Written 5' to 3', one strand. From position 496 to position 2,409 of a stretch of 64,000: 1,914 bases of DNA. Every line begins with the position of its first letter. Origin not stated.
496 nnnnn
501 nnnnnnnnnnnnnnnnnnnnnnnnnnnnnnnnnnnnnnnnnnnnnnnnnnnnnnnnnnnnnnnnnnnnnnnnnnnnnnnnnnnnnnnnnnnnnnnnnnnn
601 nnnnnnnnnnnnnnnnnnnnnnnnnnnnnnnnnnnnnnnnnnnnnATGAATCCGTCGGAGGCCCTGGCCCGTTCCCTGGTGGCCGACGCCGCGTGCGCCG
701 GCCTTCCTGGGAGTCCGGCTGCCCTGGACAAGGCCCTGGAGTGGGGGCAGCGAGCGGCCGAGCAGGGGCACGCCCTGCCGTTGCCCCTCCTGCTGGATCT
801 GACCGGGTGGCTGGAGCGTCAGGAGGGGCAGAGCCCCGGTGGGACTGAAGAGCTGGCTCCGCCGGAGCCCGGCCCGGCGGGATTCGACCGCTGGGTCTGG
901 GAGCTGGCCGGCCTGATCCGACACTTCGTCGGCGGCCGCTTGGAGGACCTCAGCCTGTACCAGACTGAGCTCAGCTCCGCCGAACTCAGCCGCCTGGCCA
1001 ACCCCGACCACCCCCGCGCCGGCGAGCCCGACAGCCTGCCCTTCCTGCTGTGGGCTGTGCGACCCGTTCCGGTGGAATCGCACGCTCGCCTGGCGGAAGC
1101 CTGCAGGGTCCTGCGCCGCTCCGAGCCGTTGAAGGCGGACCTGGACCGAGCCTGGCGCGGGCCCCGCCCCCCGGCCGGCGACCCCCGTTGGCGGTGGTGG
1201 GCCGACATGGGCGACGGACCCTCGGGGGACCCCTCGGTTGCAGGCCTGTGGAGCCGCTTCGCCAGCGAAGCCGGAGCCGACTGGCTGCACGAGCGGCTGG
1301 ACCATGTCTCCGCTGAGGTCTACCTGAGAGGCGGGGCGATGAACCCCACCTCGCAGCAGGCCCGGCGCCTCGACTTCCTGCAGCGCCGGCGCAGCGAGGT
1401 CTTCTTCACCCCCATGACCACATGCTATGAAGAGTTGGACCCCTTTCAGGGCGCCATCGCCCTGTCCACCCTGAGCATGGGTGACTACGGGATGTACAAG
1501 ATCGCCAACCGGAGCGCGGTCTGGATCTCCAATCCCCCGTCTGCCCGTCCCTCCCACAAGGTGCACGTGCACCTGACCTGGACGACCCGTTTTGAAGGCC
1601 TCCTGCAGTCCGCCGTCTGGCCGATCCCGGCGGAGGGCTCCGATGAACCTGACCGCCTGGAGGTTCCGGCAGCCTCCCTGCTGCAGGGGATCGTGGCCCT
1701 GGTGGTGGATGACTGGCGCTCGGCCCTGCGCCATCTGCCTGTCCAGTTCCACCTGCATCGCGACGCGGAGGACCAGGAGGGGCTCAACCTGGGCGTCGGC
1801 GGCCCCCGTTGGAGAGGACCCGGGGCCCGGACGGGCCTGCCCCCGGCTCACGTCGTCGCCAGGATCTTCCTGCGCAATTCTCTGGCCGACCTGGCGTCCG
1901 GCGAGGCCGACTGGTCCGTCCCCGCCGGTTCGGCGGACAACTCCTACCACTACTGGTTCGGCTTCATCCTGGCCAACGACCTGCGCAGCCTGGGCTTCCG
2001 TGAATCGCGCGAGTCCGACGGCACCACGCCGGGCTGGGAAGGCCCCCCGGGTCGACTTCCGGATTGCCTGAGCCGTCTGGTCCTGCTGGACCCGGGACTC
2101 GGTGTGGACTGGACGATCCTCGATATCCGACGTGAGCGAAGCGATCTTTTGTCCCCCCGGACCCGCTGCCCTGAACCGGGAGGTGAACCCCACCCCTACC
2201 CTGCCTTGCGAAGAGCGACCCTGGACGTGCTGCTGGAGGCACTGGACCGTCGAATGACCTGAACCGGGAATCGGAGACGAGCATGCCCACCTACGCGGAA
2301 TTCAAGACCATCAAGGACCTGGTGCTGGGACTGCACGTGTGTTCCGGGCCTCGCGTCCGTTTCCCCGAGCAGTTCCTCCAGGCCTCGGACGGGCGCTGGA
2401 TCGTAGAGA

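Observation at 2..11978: Five-gene translationally coupled operon: MoxR-like AAA+ ATPase, two unknown proteins, a micro-ORF and a 2470-aa membrane-anchored repeat protein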

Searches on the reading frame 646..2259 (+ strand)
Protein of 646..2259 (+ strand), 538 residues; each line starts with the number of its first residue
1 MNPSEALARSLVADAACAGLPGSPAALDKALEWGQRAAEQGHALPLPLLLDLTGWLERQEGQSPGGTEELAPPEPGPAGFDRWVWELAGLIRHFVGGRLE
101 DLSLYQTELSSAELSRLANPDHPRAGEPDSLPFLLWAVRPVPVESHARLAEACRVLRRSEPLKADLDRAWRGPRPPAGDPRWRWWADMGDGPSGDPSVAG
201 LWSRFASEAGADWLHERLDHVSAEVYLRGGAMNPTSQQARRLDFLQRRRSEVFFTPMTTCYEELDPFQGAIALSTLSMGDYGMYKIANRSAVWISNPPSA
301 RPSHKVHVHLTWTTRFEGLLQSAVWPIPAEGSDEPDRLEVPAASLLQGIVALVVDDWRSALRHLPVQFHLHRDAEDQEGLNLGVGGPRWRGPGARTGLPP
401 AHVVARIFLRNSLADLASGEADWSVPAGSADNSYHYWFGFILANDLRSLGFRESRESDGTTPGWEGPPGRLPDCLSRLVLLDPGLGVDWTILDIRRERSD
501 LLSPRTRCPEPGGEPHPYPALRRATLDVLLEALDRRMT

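Call 8: search_protein_families(library=pfam, proteins=[window:646-2259:+], max_evalue=1)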
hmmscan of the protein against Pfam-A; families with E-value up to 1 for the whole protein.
window:646-2259:+ (538 aa): 1 family
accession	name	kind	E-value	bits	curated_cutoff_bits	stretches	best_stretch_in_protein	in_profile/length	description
PF08238.18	Sel1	-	0.028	15.4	30.7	1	19-42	14-36/36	Sel1 repeat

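Call 9: search_protein_families(library=padloc, proteins=[window:646-2259:+], max_evalue=1)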
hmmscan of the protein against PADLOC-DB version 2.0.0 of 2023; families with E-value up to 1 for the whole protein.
window:646-2259:+ (538 aa): 0 families

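Call 10: search_protein_families(library=ncbifam, proteins=[window:646-2259:+], max_evalue=1)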
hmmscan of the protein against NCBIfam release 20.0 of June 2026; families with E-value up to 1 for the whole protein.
window:646-2259:+ (538 aa): 0 families

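Call 14: find_encoding_contigs(protein=window:646-2259:+, flank=10000, max_places=6)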
Protein window:646-2259:+ (538 aa): 5 contigs read that carry it; 3 places shown.
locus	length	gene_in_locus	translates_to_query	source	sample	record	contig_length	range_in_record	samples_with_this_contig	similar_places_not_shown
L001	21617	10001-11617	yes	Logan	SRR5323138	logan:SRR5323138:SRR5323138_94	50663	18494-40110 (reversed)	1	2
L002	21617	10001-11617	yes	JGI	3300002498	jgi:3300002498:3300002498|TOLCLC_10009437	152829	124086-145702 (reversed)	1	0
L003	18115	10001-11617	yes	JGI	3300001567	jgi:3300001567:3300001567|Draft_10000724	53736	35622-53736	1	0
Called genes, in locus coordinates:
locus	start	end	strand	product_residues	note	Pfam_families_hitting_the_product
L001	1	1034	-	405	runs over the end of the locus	PF00890:FAD_binding_2 (weak), PF01266:DAO (faint), PF05834:Lycopene_cycl, PF07992:Pyr_redox_2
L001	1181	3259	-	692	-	PF10459:Peptidase_S46, PF13365:Trypsin_2 (faint)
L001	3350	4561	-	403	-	PF00072:Response_reg, PF00069:Pkinase, PF01163:RIO1 (weak), PF01636:APH (faint), PF07714:PK_Tyr_Ser-Thr, PF03109:ABC1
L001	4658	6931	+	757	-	PF02743:dCache_1 (weak), PF00672:HAMP, PF00512:HisKA, PF02518:HATPase_c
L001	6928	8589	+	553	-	-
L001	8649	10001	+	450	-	PF07728:AAA_5, PF20030:bpMoxR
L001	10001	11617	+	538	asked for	-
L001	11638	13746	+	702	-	-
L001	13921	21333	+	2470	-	-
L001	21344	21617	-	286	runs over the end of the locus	PF13353:Fer4_12 (weak), PF04055:Radical_SAM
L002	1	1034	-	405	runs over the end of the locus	PF00890:FAD_binding_2 (weak), PF01266:DAO (faint), PF05834:Lycopene_cycl, PF07992:Pyr_redox_2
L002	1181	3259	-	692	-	PF10459:Peptidase_S46, PF13365:Trypsin_2 (faint)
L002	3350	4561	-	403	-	PF00072:Response_reg, PF00069:Pkinase, PF01163:RIO1 (weak), PF01636:APH (faint), PF07714:PK_Tyr_Ser-Thr, PF03109:ABC1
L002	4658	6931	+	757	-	PF02743:dCache_1 (weak), PF00672:HAMP, PF00512:HisKA, PF02518:HATPase_c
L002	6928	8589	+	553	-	-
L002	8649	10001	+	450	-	PF07728:AAA_5, PF20030:bpMoxR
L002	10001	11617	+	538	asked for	-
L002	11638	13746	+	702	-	-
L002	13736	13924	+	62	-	-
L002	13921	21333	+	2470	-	-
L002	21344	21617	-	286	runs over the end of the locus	PF13353:Fer4_12 (weak), PF04055:Radical_SAM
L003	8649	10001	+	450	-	PF07728:AAA_5, PF20030:bpMoxR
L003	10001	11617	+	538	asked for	-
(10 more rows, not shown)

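Call 15: search_protein_families(library=pfam, proteins=[L002:6928-8586:+, L002:8649-9998:+, L002:4658-6928:+], max_evalue=0.1)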
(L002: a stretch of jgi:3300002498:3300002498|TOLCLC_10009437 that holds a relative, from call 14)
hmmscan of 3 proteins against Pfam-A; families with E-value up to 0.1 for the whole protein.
L002:6928-8586:+ (553 aa): 0 families

L002:8649-9998:+ (450 aa): 3 families
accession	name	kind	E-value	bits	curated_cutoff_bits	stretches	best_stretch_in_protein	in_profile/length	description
PF20030.5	bpMoxR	-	2.1e-29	102.5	27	2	141-269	56-167/205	MoxR domain in the MoxR-vWA-beta-propeller ternary systems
PF07728.20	AAA_5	-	2e-13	51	22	1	140-236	24-126/139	AAA domain (dynein-related subfamily)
PF08298.17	AAA_PrkA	-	0.012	15.1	25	1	191-233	240-283/358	PrkA AAA domain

L002:4658-6928:+ (757 aa): 7 families
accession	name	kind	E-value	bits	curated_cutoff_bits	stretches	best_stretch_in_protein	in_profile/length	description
PF02518.31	HATPase_c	-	6.5e-30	104.3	26.4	1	530-638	2-109/111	Histidine kinase-, DNA gyrase B-, and HSP90-like ATPase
PF00512.31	HisKA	-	1.1e-17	64.3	26.9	1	416-483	1-66/66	His Kinase A (phospho-acceptor) domain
PF00672.30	HAMP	-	2.8e-12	47.2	25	1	347-397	2-52/53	HAMP domain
PF02743.24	dCache_1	-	9e-08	32.4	45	1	48-311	12-239/240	Cache domain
PF13581.12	HATPase_c_2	-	0.001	19.5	27.4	1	541-616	43-112/127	Histidine kinase-like ATPase domain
PF13185.12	GAF_2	-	0.0062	17.2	28.6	1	144-206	51-109/136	GAF domain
PF13589.12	HATPase_c_3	-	0.009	16.5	25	1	536-607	5-78/137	Histidine kinase-, DNA gyrase B-, and HSP90-like ATPase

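Call 22: find_homologous_proteins(query=window:646-2259:+, max_evalue=0.001)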
Query window:646-2259:+ (538 aa): 7 proteins with E <= 0.001 among 8000 candidates.
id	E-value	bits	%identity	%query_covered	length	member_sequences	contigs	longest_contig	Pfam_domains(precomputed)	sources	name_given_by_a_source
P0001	0.0e+0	1241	100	100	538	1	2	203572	-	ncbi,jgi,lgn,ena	-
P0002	0.0e+0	1081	88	100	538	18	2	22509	-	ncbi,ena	-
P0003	1.0e-261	888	74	100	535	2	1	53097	-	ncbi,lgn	-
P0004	5.5e-213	727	63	100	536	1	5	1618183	-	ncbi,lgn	-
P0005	1.4e-212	725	63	97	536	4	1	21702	-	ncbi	-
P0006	1.1e-95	339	37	100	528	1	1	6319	-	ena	-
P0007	8.9e-47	178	30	98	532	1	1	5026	-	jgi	jgi:hypothetical protein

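Call 23: find_encoding_contigs(protein=P0004, flank=10000, max_places=3)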
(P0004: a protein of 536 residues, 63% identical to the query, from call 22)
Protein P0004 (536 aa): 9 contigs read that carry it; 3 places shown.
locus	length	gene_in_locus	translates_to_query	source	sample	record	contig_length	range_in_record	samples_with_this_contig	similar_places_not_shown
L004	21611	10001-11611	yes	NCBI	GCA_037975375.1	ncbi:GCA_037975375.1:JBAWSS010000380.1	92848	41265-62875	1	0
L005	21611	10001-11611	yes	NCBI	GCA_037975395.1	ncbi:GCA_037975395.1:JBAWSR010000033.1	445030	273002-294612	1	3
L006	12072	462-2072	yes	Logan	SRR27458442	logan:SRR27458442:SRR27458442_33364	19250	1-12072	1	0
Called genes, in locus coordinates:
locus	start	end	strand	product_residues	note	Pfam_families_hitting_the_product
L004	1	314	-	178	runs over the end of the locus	PF02979:NHase_alpha (weak)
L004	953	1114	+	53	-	-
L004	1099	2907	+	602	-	PF00330:Aconitase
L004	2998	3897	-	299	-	-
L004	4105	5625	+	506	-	PF00149:Metallophos, PF09587:PGA_cap (weak), PF02872:5_nucleotid_C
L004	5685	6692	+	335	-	PF00990:GGDEF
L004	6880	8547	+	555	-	-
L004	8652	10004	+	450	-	PF07728:AAA_5, PF20030:bpMoxR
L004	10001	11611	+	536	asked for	-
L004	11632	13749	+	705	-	-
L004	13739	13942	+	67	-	-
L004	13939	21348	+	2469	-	-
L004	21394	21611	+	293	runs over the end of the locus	PF00149:Metallophos, PF12850:Metallophos_2 (faint)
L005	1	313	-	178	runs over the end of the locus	PF02979:NHase_alpha (weak)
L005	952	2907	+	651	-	PF00330:Aconitase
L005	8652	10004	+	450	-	PF07728:AAA_5, PF20030:bpMoxR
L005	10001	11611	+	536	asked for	-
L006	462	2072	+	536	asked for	-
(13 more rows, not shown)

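Call 24: find_encoding_contigs(protein=P0006, flank=10000, max_places=3)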
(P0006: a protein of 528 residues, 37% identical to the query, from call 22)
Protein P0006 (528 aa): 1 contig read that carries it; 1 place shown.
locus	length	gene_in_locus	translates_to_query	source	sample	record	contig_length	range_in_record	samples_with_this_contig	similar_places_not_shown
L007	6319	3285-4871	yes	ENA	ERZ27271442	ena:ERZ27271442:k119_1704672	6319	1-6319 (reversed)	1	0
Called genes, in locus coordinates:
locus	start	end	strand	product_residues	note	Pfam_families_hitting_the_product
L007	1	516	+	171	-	?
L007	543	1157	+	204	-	-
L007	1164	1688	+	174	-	-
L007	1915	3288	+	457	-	PF07728:AAA_5, PF20030:bpMoxR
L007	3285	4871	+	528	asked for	-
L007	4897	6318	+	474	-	?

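Call 25: find_encoding_contigs(protein=P0007, flank=10000, max_places=3)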
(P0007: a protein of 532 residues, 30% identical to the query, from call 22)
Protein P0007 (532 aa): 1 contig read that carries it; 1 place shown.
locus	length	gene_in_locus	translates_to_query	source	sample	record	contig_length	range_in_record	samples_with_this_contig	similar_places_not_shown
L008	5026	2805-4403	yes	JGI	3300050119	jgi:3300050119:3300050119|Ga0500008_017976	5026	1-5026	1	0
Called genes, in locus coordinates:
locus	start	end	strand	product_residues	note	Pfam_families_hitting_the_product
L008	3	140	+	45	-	?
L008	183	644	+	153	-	-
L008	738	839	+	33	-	-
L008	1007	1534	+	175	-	-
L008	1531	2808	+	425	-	PF20030:bpMoxR, PF07728:AAA_5, PF20030:bpMoxR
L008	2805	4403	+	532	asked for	-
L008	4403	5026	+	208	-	?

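Call 27: find_related_loci(query=A1, collection=genome_contigs, flank=10000)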
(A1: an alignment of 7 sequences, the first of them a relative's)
Query A1 (538 aa) in genome_contigs; peptide patterns used: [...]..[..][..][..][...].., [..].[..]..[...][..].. (x = any residue, [..] = any of these).
60 stretches matched a pattern; 4 encode a relative of the query (tblastn E <= 1e-3); 3 distinct loci.
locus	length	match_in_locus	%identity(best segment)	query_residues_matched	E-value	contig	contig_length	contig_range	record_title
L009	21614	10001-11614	88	1-538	0e+0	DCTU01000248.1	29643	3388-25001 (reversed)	MAG TPA_asm: bacterium UBP9_UBA1432 isolate UBA1432 UBA1432_contig_21467, whole genome shotgun sequence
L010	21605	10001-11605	73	1-538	0e+0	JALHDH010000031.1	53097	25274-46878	MAG: bacterium isolate 1-no_shock_S1_038 scaffold_707, whole genome shotgun sequence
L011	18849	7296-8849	63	19-538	0e+0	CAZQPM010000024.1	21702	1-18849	MAG TPA_asm: uncultured Burkholderiales bacterium isolate SRP216815_co1_43 genome assembly, contig: NODE_2770_length_217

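Call 33: find_related_loci(query=A1, collection=metagenome_contigs, flank=10000)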
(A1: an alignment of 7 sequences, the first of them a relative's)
Query A1 (538 aa) in metagenome_contigs; peptide patterns used: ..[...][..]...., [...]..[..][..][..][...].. (x = any residue, [..] = any of these).
151 stretches matched a pattern; 4 encode a relative of the query (tblastn E <= 1e-3); 4 distinct loci.
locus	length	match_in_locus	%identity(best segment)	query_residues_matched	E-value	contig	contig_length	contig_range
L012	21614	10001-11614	88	1-538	0e+0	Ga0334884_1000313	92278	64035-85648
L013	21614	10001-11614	88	1-538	0e+0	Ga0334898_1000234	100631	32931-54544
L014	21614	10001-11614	88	1-538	0e+0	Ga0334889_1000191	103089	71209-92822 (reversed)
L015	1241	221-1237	36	191-537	4e-51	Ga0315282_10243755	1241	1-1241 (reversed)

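Call 37: search_protein_families(library=pfam, proteins=[P0006, P0007], max_evalue=1)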
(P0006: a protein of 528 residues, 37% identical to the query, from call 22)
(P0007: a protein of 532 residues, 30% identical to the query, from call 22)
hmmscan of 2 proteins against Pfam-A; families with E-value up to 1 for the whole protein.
P0006 (528 aa): 0 families

P0007 (532 aa): 0 families

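Call 46: predict_structure(alignment_id=A1)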
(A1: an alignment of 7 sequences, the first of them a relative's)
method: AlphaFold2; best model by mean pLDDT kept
length: 538 residues; sequences in the alignment: 7
mean_pLDDT: 42.0   pTM: 0.38
mean pLDDT of the five models: 42.0, 35.2, 33.1, 30.9, 30.7
residues with pLDDT >= 90: 0; 70-90: 16; 50-70: 143; < 50: 379
segments of 3 or more residues with pLDDT < 50: 1-110, 122-234, 248-304, 314-320, 359-366, 370-404, 409-432, 485-487, 508-516, 535-538
pLDDT, mean of each block of 10 residues (from residue 1): 31 29 36 38 29 29 28 27 36 33 36 50 39 32 33 33 33 34 35 34 32 32 32 50 49 35 41 38 28 31 49 47 55 55 57 52 47 35 26 36 49 34 38 57 60 61 68 62 56 71 57 46 57 49
secondary structure, 60 per line:
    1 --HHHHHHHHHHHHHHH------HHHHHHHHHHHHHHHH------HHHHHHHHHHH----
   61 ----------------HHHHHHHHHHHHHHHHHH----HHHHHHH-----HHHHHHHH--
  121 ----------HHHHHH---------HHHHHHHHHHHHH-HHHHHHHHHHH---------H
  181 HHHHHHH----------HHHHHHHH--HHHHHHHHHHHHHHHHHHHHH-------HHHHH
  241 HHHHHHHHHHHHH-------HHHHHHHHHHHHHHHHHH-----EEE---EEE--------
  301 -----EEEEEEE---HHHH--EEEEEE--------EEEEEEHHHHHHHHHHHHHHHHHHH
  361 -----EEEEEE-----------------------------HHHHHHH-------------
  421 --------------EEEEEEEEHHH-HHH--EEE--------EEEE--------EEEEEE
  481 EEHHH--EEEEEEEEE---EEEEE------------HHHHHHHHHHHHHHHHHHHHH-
elements in order: H3-17 H24-39 H46-56 H77-94 H99-105 H111-118 H131-136 H146-158 H160-170 H180-187 H198-205 H208-228 H236-253 H261-278 E284-286 E290-292 E306-312 H316-319 E322-327 E336-341 H342-360 E366-371 H401-407 E435-442 E452-454 E463-466 E475-482 E488-496 E500-504 H517-537

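Call 48: search_solved_structures(query=A1, max_evalue=10)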
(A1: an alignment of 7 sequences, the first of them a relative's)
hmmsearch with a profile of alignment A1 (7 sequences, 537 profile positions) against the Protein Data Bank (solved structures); distinct sequences matched with E-value up to 10: 0.

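Call 51: search_dna_similar(query=L002:8649-9998:+, collection=plasmids, mode=protein, max_evalue=0.00001, max_rows=30)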
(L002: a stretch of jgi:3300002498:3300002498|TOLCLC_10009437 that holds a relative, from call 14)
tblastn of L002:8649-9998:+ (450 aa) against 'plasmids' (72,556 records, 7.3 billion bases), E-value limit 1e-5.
Records with a match: 70; places in all: 72; records where one place covers at least 80% of the query: 0.
Best place of each record, by identity: <60% 70.
By first word of the organism name: Listeria 13; Vibrio 8; Nocardia 6; Salinivibrio 5; Brevibacillus 4; Escherichia 4; Pseudanabaena 4; Streptomyces 3; Paracoccus 2; Alicyclobacillus 2; and 17 more.
By predicted mobility (MOB-suite, as given by PLSDB): non-mobilizable 43; mobilizable 25; conjugative 2.
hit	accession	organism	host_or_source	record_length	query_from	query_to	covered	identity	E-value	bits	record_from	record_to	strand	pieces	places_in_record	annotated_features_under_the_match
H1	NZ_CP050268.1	Salinivibrio costicola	single cell,Fermented shrimp paste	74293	74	365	65%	29.1%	5e-12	76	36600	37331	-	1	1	AAA family ATPase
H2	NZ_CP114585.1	Salinivibrio proteolyticus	-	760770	74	365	65%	29.1%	6e-12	76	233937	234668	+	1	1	AAA family ATPase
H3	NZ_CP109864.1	Paracoccus aminovorans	bacteria,human fecal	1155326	57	340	63%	27.3%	1e-9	68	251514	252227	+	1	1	record has no annotation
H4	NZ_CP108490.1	Streptomyces sp. NBC_01244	-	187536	31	268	53%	29.1%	2e-11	74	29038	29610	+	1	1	AAA family ATPase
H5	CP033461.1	Brevibacillus laterosporus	cabbage,whole organism,cabbage seeds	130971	47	276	51%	30.0%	2e-17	93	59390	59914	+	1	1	AAA family ATPase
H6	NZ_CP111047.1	Chondrinema litorale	Seaweed,red alga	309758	47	268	49%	31.1%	1e-13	81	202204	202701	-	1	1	AAA family ATPase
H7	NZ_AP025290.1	Treponema saccharophilum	-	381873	47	268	49%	30.0%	1e-8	65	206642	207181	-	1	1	AAA family ATPase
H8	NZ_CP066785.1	Alicyclobacillus sp. ALC3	cell culture,acid mine drainage sediment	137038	70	276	46%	31.9%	6e-12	76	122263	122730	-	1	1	AAA family ATPase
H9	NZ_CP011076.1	Brevibacillus laterosporus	Oryza sativa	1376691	82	268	42%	35.3%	8e-16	88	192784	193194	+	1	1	none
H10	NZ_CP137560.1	Segatella hominis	Homo sapiens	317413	56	266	47%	31.1%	6e-9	66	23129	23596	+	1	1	AAA family ATPase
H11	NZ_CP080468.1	Alicyclobacillus acidoterrestris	Pure culture,soil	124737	42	267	50%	28.8%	2e-15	86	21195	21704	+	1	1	AAA family ATPase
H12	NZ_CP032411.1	Brevibacillus laterosporus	single colony,Tattoo ink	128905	40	276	53%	27.4%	5e-17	92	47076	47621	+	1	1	AAA family ATPase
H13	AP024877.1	Vibrio halioticoli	-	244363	74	275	45%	32.2%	1e-11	75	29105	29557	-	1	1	record has no annotation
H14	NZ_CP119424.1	Photobacterium sp. DA100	-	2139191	75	268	43%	33.3%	3e-12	77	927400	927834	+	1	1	none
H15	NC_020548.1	Azoarcus sp. KH32C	-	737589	82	273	43%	33.3%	2e-12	77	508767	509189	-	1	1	AAA family ATPase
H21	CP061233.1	Escherichia coli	Sheep,cell culture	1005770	74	266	43%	32.0%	7e-10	69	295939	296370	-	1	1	ravA: ATPase RavA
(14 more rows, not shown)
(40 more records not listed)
